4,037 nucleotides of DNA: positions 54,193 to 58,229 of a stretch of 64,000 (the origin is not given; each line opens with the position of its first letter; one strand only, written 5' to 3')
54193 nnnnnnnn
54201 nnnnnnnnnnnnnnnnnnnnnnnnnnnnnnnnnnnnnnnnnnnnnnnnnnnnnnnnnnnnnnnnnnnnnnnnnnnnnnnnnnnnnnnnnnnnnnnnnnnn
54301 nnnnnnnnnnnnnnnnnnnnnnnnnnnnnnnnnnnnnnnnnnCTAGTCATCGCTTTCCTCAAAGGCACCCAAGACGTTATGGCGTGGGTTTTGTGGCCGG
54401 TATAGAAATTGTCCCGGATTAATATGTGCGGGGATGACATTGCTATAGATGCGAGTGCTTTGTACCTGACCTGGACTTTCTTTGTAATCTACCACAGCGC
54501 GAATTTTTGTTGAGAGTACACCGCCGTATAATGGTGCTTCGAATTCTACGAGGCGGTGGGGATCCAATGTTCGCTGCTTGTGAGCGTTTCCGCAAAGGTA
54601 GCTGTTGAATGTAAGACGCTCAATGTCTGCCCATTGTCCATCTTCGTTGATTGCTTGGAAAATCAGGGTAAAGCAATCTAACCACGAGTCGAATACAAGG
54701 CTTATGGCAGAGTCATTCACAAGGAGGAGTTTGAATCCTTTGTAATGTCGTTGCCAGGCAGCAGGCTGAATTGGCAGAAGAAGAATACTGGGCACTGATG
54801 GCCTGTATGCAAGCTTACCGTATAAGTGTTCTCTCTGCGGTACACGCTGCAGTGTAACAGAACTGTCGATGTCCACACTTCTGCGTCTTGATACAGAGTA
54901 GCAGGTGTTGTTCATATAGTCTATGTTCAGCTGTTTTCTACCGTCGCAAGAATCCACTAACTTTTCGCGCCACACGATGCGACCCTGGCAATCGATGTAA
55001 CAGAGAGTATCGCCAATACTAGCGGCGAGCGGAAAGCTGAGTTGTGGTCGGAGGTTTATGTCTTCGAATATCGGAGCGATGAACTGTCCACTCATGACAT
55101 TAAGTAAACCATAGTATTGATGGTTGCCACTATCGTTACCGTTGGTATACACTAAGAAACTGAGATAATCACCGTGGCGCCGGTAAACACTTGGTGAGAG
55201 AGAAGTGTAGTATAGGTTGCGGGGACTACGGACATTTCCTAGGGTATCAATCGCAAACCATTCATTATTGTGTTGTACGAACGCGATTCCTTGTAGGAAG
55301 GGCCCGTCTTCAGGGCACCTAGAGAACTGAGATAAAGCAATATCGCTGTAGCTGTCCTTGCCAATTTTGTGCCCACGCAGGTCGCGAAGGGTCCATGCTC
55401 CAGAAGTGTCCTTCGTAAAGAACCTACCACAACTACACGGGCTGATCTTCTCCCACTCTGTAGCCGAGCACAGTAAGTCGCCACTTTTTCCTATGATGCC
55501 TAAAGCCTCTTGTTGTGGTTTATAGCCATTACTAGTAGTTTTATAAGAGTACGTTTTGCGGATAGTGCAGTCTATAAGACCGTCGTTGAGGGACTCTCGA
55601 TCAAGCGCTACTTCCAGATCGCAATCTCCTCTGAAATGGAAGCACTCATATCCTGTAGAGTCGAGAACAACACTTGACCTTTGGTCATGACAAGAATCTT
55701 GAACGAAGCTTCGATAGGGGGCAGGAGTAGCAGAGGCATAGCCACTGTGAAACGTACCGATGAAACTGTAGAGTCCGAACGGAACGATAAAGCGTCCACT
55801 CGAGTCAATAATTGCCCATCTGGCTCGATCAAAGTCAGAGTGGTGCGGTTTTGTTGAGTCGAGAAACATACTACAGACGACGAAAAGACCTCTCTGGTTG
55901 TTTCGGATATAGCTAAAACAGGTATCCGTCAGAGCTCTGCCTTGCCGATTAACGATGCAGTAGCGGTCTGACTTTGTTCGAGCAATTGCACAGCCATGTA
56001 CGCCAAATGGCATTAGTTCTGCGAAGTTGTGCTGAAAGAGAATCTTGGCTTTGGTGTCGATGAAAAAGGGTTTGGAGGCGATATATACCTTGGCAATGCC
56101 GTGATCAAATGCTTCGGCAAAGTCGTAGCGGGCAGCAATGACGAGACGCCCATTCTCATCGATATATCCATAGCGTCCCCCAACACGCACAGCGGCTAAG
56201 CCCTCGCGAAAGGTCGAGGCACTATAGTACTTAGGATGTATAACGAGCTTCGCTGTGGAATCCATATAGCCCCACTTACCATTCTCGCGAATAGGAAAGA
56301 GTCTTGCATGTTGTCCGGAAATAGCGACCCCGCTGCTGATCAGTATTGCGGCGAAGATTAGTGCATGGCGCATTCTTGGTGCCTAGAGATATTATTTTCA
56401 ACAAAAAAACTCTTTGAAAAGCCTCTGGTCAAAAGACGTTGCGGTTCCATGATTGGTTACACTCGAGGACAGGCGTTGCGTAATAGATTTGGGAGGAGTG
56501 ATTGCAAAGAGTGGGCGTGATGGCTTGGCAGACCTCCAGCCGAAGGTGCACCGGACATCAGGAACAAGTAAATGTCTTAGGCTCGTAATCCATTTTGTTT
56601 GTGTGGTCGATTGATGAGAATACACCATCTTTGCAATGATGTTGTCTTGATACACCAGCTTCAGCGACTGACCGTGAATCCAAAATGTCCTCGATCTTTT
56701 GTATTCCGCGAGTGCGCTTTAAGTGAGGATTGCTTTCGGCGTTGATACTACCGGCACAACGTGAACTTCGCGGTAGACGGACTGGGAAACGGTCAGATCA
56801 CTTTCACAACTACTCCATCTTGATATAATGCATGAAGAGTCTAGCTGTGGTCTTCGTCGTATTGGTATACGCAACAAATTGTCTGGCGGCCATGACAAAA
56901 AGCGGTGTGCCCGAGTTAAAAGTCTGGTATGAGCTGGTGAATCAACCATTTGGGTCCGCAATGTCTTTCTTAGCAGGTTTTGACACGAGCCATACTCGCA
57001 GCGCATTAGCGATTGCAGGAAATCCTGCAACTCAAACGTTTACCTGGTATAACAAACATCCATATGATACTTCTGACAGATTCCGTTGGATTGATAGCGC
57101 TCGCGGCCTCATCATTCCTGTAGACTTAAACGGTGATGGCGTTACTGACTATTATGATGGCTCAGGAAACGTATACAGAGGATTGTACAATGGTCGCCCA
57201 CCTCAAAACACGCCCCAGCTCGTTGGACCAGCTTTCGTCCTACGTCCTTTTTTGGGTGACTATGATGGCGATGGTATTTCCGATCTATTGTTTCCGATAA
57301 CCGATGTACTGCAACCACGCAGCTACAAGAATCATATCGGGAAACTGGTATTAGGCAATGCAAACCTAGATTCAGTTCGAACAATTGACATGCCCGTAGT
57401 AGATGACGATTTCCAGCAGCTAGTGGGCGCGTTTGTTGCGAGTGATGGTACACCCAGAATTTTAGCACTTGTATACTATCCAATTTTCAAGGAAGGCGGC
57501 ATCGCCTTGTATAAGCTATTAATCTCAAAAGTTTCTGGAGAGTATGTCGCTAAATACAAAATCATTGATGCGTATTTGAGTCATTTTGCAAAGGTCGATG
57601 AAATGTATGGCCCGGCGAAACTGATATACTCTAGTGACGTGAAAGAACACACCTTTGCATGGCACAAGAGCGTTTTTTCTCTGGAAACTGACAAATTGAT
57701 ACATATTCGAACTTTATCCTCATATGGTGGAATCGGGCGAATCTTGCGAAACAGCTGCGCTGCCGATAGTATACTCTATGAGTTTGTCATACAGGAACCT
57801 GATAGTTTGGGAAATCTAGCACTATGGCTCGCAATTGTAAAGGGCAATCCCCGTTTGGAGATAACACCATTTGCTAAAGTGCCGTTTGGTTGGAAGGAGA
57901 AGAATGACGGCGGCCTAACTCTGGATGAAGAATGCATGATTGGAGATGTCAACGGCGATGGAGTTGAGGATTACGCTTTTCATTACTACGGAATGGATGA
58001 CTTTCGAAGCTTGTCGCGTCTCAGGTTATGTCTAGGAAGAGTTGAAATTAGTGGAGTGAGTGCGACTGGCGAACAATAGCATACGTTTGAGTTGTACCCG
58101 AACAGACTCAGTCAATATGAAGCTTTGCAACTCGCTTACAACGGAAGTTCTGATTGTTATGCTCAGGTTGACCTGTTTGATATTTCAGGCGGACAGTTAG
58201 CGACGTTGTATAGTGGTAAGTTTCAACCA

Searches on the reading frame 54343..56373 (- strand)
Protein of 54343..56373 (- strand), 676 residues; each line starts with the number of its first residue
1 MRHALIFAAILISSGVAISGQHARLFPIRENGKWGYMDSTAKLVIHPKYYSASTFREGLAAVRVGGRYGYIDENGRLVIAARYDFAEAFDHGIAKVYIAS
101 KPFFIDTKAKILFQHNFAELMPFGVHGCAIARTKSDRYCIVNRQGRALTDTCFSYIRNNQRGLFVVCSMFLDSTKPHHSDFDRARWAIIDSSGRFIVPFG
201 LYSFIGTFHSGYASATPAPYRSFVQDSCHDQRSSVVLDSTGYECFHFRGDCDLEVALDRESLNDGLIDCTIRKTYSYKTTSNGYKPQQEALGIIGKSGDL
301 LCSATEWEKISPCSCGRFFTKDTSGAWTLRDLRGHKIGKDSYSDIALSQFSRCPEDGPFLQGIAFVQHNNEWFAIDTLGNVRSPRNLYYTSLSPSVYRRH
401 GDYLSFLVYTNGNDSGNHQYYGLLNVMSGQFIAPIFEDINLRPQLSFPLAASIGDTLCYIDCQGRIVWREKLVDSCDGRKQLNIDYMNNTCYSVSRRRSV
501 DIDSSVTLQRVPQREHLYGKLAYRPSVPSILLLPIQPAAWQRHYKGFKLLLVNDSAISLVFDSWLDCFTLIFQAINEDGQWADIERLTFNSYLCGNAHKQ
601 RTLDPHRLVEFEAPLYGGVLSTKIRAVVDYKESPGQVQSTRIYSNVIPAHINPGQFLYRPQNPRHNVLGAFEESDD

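Call 7: search_protein_families(library=pfam, proteins=[window:54343-56373:-], max_evalue=0.001)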
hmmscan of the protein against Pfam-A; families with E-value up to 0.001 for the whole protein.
window:54343-56373:- (676 aa): 1 family
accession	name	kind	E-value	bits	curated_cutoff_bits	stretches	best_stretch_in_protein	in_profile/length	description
PF14903.11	WG_beta_rep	-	5.6e-32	109.9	25.6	2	34-68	1-35/35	WG containing repeat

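Call 8: search_protein_families(library=padloc, proteins=[window:54343-56373:-], max_evalue=0.001)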
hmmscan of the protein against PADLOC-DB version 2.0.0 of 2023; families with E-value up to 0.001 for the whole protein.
window:54343-56373:- (676 aa): 0 families

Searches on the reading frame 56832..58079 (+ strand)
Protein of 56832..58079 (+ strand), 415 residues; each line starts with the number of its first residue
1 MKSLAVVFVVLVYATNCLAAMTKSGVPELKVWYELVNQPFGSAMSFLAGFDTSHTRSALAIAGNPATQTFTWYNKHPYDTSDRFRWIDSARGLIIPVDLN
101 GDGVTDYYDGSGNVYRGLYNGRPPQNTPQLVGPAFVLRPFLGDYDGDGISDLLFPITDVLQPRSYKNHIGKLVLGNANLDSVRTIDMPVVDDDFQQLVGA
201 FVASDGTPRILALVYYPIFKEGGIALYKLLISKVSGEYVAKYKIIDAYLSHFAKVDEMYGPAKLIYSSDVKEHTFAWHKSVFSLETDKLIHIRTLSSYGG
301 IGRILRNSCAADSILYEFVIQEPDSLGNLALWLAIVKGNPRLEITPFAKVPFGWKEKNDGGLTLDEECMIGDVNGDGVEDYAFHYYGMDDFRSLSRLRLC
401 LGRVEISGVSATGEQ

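Call 7: search_protein_families(library=pfam, proteins=[window:56832-58079:+], max_evalue=0.001)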
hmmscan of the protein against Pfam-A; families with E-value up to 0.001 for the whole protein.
window:56832-58079:+ (415 aa): 2 families
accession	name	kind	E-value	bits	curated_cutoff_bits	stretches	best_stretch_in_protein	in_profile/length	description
PF13517.12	FG-GAP_3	-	5.7e-07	30.5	26.9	1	98-153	1-60/61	FG-GAP-like repeat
PF01839.29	FG-GAP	-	0.00069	19.9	22.1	0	141-153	7-19/37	FG-GAP repeat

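Call 8: search_protein_families(library=padloc, proteins=[window:56832-58079:+], max_evalue=0.001)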
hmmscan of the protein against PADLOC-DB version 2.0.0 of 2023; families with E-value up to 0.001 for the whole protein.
window:56832-58079:+ (415 aa): 0 families
